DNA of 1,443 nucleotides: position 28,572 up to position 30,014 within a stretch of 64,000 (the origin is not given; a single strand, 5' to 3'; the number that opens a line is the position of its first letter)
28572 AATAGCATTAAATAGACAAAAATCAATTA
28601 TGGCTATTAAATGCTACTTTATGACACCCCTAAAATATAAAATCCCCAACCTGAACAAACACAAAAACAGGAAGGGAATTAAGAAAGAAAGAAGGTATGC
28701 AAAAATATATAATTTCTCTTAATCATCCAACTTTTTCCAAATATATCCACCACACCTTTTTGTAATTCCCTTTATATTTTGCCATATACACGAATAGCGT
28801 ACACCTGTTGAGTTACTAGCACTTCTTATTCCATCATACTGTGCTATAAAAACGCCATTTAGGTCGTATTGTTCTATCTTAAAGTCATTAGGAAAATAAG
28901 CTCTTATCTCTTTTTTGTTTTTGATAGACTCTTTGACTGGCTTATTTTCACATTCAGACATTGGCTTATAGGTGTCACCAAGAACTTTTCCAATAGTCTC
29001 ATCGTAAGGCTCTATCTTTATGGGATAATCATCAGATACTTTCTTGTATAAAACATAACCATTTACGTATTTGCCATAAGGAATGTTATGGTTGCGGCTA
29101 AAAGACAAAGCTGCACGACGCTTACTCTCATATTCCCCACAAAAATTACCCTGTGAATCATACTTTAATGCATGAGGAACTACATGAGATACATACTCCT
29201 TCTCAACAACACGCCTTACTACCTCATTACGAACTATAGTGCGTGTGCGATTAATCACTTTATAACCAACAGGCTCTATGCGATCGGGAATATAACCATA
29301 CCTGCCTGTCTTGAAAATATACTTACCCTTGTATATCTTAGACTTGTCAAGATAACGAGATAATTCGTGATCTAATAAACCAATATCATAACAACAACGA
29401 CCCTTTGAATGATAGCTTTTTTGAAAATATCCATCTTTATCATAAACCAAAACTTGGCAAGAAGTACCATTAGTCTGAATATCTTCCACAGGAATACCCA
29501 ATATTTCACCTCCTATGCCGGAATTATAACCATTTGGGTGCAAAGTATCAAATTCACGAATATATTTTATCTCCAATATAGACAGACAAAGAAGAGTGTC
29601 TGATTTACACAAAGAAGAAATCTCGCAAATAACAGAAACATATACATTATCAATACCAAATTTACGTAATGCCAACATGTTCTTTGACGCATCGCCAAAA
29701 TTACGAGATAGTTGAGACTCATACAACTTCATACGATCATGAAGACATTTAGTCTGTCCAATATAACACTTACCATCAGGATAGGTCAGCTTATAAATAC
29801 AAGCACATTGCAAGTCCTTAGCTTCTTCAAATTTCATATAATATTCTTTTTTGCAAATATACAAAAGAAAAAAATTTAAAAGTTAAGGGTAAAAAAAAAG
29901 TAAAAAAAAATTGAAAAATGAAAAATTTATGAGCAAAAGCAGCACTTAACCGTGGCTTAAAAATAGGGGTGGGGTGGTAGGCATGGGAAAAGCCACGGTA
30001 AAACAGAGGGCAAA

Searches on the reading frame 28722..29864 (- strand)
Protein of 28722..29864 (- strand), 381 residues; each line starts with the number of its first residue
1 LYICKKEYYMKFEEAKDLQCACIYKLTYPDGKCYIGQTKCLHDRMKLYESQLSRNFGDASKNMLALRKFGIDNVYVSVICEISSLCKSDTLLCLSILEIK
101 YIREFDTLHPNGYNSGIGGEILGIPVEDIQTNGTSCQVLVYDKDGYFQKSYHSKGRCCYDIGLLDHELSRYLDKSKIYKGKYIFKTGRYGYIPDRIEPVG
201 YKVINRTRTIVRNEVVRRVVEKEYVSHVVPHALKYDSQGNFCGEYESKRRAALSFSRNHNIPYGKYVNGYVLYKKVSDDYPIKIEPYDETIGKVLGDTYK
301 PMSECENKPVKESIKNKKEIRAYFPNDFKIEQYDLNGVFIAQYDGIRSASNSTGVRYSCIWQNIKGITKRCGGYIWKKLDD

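Call 52: search_protein_families(library=phrogs, proteins=[window:28722-29864:-], max_evalue=0.00001)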
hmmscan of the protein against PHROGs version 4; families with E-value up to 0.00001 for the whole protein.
window:28722-29864:- (381 aa): 0 families

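Call 82: search_protein_families(library=pfam, proteins=[window:28722-29864:-], max_evalue=0.001)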
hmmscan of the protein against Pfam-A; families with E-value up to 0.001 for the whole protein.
window:28722-29864:- (381 aa): 1 family
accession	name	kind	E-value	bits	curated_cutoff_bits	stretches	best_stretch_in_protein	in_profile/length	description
PF07453.19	NUMOD1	-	2.9e-09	37.3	22.8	1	329-361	2-34/37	NUMOD1 domain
